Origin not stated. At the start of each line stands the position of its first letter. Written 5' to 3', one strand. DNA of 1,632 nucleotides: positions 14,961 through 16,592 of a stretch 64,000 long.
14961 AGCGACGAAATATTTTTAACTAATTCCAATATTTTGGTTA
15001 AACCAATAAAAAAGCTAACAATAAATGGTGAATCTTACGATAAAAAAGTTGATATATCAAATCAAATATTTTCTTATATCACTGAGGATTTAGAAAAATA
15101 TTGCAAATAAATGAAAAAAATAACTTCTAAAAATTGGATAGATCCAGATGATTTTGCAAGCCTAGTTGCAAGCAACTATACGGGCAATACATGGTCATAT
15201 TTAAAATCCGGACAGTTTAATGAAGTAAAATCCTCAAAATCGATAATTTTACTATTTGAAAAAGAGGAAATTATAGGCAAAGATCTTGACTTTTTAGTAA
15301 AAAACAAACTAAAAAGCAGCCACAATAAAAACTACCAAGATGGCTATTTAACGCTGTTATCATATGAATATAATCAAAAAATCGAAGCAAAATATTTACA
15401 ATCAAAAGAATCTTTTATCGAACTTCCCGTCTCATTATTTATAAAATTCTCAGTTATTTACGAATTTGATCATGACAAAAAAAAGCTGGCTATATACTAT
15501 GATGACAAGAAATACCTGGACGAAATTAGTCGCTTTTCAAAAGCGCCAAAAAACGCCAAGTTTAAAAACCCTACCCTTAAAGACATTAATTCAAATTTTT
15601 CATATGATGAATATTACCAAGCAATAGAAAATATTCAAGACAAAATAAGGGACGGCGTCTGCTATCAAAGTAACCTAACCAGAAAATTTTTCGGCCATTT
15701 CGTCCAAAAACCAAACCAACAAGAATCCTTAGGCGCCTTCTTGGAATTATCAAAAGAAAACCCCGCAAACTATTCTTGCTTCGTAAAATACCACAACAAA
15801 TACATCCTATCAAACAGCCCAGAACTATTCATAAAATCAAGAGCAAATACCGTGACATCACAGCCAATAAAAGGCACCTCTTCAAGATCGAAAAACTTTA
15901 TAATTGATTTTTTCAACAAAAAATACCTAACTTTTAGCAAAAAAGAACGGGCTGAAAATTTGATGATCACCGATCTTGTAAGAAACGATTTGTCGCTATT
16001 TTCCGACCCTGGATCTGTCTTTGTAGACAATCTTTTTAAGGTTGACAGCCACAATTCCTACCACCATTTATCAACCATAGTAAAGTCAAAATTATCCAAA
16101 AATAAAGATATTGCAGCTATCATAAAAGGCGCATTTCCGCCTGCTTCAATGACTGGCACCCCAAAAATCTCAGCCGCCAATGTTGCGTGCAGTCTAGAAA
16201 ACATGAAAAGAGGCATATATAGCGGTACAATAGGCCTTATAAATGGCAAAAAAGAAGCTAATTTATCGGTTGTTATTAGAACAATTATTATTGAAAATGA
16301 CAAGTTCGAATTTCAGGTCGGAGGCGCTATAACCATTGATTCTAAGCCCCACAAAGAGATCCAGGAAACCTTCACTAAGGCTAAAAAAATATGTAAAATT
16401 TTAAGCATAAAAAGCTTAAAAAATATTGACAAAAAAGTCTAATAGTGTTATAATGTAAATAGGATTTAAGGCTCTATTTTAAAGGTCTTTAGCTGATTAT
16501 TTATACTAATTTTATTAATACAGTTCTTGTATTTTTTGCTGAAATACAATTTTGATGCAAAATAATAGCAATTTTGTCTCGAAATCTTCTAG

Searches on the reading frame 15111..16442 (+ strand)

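Call 66: search_protein_families(library=pfam, proteins=[window:15111-16442:+], max_evalue=0.00001)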
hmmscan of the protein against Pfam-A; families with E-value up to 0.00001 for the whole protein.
window:15111-16442:+ (443 aa): 1 family
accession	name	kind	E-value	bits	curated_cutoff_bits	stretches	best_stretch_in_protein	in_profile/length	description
PF00425.24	Chorismate_bind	-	6.8e-70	236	27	1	166-423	3-257/257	chorismate binding enzyme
